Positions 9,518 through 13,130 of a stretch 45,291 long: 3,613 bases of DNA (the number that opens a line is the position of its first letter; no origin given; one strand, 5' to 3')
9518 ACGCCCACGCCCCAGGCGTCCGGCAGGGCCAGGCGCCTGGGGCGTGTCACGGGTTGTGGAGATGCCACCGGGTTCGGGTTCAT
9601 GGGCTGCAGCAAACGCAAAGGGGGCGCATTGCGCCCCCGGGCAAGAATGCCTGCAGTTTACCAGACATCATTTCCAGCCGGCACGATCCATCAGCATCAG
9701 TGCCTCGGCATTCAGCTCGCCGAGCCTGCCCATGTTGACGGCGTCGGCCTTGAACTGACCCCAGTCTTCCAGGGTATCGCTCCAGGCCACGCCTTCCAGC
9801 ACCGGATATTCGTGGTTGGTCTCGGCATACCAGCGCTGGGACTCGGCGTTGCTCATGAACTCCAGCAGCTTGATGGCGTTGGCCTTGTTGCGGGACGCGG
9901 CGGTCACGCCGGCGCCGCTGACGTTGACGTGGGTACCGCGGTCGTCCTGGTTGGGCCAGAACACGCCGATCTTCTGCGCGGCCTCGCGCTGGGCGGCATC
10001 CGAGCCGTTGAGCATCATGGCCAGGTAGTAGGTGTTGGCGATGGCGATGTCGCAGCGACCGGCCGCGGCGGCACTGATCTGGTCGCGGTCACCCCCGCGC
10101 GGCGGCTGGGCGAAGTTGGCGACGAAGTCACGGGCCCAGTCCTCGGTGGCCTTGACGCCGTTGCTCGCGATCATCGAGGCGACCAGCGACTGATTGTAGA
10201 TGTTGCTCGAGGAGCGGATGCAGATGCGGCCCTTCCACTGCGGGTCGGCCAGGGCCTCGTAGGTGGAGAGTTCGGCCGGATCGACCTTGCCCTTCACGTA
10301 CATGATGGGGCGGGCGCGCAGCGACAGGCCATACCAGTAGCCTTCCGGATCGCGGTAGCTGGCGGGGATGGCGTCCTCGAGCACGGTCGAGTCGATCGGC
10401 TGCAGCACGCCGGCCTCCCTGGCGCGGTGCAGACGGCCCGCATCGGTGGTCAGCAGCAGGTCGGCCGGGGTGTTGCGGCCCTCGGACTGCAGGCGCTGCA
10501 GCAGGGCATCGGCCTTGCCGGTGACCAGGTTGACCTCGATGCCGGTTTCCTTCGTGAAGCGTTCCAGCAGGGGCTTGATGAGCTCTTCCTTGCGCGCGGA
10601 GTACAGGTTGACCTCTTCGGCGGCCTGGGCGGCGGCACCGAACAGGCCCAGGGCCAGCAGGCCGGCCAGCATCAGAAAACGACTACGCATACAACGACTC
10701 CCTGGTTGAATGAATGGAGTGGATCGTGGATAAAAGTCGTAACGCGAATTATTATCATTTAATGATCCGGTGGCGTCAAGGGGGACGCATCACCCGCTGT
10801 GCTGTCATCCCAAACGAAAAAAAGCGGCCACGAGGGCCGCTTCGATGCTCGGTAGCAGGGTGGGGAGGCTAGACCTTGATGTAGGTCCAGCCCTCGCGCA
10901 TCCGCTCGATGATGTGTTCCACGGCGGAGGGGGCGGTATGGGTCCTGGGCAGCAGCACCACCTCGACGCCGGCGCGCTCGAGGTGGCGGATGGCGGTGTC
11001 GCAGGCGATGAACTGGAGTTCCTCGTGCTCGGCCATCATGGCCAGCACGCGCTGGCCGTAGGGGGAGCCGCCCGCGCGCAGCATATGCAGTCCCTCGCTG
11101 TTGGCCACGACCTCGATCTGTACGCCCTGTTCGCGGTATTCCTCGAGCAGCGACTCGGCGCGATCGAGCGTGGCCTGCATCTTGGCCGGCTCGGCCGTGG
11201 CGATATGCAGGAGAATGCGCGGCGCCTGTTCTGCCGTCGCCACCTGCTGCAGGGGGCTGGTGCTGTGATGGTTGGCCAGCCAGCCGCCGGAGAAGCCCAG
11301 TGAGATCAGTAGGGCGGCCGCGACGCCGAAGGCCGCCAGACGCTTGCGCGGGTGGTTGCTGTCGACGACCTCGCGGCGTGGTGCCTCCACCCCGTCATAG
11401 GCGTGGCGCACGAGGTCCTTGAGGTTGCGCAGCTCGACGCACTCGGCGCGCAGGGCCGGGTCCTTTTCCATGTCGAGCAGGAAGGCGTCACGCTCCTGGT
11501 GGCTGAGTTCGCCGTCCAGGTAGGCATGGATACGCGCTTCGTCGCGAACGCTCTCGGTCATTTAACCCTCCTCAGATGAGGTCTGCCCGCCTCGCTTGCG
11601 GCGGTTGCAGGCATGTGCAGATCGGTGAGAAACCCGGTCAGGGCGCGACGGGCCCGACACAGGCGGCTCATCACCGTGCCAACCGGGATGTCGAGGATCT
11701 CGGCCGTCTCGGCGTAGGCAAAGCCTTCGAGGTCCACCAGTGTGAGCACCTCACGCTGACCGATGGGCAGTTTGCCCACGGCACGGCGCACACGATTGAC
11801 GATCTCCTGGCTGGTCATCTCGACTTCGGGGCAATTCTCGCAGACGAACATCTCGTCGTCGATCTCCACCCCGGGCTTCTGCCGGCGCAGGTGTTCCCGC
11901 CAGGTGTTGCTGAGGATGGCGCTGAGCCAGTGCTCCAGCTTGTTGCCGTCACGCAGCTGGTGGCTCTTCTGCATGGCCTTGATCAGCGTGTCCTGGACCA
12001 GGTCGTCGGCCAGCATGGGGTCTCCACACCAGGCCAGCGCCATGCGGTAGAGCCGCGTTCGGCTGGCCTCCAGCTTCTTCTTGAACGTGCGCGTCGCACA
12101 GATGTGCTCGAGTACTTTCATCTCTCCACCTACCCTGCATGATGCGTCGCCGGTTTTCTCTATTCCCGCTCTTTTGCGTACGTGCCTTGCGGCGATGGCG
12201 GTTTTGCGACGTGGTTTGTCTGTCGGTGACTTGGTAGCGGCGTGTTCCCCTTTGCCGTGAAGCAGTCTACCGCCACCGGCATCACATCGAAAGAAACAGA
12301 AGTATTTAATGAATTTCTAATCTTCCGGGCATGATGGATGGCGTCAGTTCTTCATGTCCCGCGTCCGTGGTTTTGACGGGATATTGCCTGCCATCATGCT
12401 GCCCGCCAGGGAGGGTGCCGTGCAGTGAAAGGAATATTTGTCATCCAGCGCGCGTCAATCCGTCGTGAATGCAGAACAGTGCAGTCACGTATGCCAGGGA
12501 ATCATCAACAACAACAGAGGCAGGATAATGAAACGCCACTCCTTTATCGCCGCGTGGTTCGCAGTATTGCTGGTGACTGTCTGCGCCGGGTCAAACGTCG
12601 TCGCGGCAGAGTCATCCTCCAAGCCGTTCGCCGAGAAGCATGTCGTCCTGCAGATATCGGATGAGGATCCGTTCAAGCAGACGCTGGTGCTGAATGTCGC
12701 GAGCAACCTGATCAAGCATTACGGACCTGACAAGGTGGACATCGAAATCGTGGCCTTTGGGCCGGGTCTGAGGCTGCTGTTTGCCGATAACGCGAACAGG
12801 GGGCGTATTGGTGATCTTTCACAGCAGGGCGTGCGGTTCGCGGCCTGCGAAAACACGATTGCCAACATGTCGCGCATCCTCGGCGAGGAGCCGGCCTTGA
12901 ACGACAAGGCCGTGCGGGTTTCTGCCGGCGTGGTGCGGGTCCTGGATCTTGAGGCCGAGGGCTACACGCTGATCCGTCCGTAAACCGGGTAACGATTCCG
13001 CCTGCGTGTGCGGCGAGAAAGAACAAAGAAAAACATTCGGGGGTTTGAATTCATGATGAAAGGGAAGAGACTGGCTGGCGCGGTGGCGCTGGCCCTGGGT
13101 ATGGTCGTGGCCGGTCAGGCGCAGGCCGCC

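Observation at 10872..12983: The anti-sigma sensor domain and the secreted protein are paralogs sharing one conserved cysteine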

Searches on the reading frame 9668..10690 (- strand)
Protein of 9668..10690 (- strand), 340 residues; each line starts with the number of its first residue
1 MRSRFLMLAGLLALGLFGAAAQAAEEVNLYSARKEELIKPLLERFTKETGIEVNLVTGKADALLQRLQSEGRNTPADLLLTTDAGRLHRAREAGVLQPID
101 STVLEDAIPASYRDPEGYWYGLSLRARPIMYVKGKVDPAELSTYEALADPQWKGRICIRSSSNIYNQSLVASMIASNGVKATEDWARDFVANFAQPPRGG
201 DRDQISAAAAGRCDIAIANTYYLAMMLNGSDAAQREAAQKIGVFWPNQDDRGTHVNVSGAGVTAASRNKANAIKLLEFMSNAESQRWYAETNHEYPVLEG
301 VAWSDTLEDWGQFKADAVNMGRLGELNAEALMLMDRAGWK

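Call 4: search_protein_families(library=pfam, proteins=[window:9668-10690:-], max_evalue=0.1)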
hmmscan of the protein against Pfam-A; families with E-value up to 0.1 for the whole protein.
window:9668-10690:- (340 aa): 5 families
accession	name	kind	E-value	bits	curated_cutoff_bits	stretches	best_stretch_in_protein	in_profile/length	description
PF13416.11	SBP_bac_8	-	1.3e-22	81.4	27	1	42-315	3-279/279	Bacterial extracellular solute-binding protein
PF01547.30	SBP_bac_1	-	1.1e-18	68.8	26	1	36-285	9-306/307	Bacterial extracellular solute-binding protein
PF13343.11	SBP_bac_6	-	1.5e-17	64.3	24.6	1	74-308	2-229/245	Bacterial extracellular solute-binding protein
PF13531.11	SBP_bac_11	-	4.9e-12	46.6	25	1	31-286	6-219/227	Bacterial extracellular solute-binding protein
PF16994.11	Glyco_trans_4_5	-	0.05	13.8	26.6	0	202-294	61-144/172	Glycosyl-transferase family 4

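Call 5: search_protein_families(library=ncbifam, proteins=[window:9668-10690:-], max_evalue=0.1)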
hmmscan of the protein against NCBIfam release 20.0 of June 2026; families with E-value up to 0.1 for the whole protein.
window:9668-10690:- (340 aa): 8 families
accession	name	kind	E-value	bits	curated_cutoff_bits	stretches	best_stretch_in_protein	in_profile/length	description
NF011620.1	PRK15046.1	equivalog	3.8e-19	68.6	310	1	9-305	10-298/334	2-aminoethylphosphonate ABC transporter substrate-binding protein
TIGR03227.1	PhnS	equivalog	5.1e-16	58.5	395.3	1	3-306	13-309/360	2-aminoethylphosphonate ABC transporter substrate-binding protein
TIGR03261.1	phnS2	equivalog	5e-14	52.1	392.75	1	11-291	7-282/334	putative 2-aminoethylphosphonate ABC transporter substrate-binding protein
NF007048.0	PRK09501.1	equivalog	1.1e-12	47.5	582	1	3-291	5-290/348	spermidine/putrescine ABC transporter substrate-binding protein PotD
TIGR01254.1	sfuA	subfamily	4.1e-10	39.4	93.4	1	41-301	22-272/306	thiamine ABC transporter substrate-binding protein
TIGR01276.1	thiB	equivalog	2.9e-05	23.5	317.15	1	48-110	44-107/324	thiamine ABC transporter substrate binding subunit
NF007962.0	PRK10682.1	equivalog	0.02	13.9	636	1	16-105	17-107/370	spermidine/putrescine ABC transporter substrate-binding protein PotF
NF053763.1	ABCarbgalBndGanS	equivalog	0.028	13.2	700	0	247-309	294-356/420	galactooligosaccharide ABC transporter substrate-binding protein GanS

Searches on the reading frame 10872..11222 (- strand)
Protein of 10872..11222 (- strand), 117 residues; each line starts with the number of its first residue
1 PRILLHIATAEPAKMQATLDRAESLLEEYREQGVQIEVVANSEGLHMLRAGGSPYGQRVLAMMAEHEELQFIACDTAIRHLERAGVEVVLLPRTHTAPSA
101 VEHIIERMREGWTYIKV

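Call 7: search_protein_families(library=pfam, proteins=[window:10872-11222:-], max_evalue=10)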
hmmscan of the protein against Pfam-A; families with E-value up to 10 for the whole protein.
seq(117 aa): 4 families
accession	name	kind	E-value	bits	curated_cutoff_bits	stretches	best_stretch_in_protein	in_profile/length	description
PF02635.20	DsrE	-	0.016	15.8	22.7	1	27-116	25-115/116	DsrE/DsrF-like family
PF24373.1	DUF7529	-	0.018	15.3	27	1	9-39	9-39/160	Family of unknown function (DUF7529)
PF08900.16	AcaB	-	0.16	12.2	27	1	12-69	75-131/215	Transcriptional regulator AcaB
PF09383.16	NIL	-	0.2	12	24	0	50-88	38-71/73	NIL domain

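Call 9: search_solved_structures(query=window:10872-11222:-, max_evalue=10, show_alignments=3)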
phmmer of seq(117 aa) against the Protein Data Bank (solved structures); distinct sequences matched with E-value up to 10: 9.
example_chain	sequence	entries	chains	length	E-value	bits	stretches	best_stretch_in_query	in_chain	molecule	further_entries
1l1s_A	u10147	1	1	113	2.3e-07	34.1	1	2-116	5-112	hypothetical protein MTH1491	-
6een_B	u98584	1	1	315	0.0001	25.6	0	18-45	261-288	Designer Pentatricopeptide Protein dPPR10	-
6een_A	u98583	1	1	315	0.00013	25.3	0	17-48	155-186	Designer Pentatricopeptide Protein dPPR10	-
6een_C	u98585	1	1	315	0.0029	21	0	16-45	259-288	Designer Pentatricopeptide Protein dPPR10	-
6een_D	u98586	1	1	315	0.0036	20.7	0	19-48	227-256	Designer Pentatricopeptide Protein dPPR10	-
4ozs_A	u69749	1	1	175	0.021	18.2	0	19-48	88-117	Alpha solenoid protein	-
2l82_A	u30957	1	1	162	0.13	15.6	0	22-89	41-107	DESIGNED PROTEIN OR32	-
8k7m_C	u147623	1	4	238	0.59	13.5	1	21-73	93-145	De novo design protein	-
2pd2_A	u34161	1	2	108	0.64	13.4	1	34-115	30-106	Hypothetical protein ST0148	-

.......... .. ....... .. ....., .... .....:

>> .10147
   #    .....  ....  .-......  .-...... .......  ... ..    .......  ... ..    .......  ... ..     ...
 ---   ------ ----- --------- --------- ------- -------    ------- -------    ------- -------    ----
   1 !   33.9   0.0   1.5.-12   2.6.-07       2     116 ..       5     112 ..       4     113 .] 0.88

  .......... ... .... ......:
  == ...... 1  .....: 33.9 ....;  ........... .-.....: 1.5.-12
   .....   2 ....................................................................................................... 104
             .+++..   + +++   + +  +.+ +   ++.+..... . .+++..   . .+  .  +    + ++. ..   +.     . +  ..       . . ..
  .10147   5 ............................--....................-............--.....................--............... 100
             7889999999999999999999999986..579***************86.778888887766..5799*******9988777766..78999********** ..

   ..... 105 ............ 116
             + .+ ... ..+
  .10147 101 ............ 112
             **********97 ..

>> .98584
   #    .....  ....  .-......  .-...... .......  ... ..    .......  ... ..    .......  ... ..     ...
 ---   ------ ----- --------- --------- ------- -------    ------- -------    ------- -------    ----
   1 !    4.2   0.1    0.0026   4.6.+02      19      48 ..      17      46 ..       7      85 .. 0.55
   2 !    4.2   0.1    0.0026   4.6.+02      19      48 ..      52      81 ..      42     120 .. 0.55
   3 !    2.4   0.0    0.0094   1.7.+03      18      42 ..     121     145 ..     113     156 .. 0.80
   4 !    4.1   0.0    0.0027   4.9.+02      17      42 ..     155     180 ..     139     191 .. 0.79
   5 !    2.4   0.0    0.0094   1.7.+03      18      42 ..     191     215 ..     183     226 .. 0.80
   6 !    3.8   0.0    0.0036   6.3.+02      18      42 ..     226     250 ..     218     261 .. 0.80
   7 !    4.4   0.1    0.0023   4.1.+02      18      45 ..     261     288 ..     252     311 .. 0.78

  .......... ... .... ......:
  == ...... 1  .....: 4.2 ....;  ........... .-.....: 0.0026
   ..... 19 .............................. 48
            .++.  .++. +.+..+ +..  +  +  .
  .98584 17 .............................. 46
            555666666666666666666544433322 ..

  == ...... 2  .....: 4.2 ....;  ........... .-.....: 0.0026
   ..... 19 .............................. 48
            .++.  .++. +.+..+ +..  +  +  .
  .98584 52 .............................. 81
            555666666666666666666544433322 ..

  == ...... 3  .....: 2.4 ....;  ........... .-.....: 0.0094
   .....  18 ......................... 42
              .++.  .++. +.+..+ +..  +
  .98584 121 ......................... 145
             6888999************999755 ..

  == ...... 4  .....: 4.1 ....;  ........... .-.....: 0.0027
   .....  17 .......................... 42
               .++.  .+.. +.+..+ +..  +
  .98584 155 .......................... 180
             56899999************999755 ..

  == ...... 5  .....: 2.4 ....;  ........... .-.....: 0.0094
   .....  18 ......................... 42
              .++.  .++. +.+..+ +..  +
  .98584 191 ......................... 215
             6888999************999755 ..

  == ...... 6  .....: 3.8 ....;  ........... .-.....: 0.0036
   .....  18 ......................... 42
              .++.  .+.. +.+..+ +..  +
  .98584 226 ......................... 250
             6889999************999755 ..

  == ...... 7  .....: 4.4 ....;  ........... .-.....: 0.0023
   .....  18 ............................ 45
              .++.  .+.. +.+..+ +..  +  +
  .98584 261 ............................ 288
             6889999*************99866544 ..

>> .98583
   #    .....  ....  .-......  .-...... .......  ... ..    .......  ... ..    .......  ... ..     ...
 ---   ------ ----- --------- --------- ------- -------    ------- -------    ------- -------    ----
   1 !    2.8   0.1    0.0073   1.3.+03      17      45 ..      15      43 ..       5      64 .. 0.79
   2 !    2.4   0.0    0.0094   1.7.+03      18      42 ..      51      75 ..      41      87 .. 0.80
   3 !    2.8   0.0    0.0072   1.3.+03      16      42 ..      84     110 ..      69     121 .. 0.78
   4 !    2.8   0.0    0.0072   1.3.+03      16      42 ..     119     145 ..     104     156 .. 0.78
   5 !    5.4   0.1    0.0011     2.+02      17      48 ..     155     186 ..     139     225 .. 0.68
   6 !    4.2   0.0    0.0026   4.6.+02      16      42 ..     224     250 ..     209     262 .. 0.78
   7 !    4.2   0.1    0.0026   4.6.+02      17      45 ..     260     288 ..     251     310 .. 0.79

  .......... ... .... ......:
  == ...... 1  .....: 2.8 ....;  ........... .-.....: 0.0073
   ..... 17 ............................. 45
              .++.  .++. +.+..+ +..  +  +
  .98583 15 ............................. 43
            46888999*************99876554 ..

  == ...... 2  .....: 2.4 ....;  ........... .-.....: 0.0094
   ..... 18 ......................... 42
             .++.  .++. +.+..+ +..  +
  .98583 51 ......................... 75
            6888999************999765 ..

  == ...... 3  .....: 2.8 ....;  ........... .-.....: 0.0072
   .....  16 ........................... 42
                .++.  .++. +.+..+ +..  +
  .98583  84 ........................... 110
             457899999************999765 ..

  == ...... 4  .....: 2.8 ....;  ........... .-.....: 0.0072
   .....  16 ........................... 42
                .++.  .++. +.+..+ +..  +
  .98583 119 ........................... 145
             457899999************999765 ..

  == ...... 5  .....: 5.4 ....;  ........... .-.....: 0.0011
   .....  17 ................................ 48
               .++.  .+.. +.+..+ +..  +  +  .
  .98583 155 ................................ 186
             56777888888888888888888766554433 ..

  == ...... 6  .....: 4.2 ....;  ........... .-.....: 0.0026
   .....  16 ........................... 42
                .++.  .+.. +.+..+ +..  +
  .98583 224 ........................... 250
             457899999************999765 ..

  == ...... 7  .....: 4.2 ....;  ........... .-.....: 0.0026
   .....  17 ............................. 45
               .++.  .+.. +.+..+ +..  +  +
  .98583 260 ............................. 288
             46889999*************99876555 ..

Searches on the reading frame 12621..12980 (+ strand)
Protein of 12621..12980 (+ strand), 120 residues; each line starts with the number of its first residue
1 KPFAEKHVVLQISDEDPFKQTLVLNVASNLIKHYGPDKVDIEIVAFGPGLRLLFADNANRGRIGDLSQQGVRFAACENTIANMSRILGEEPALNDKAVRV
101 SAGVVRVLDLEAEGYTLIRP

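Call 7: search_protein_families(library=pfam, proteins=[window:12621-12980:+], max_evalue=10)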
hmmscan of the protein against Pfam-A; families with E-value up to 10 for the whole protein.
seq(120 aa): 0 families

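Call 8: search_solved_structures(query=window:12621-12980:+, max_evalue=10, show_alignments=3)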
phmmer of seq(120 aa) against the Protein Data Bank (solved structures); distinct sequences matched with E-value up to 10: 3.
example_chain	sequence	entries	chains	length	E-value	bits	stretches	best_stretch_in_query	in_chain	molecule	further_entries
1l1s_A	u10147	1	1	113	2.2e-11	47.3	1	6-120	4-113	hypothetical protein MTH1491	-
2pd2_A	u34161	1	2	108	0.0003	24.3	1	8-116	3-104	Hypothetical protein ST0148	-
8uja_A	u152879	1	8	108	0.026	18.1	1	8-116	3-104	T33-fn10: engineered DrsE like sulfur reductase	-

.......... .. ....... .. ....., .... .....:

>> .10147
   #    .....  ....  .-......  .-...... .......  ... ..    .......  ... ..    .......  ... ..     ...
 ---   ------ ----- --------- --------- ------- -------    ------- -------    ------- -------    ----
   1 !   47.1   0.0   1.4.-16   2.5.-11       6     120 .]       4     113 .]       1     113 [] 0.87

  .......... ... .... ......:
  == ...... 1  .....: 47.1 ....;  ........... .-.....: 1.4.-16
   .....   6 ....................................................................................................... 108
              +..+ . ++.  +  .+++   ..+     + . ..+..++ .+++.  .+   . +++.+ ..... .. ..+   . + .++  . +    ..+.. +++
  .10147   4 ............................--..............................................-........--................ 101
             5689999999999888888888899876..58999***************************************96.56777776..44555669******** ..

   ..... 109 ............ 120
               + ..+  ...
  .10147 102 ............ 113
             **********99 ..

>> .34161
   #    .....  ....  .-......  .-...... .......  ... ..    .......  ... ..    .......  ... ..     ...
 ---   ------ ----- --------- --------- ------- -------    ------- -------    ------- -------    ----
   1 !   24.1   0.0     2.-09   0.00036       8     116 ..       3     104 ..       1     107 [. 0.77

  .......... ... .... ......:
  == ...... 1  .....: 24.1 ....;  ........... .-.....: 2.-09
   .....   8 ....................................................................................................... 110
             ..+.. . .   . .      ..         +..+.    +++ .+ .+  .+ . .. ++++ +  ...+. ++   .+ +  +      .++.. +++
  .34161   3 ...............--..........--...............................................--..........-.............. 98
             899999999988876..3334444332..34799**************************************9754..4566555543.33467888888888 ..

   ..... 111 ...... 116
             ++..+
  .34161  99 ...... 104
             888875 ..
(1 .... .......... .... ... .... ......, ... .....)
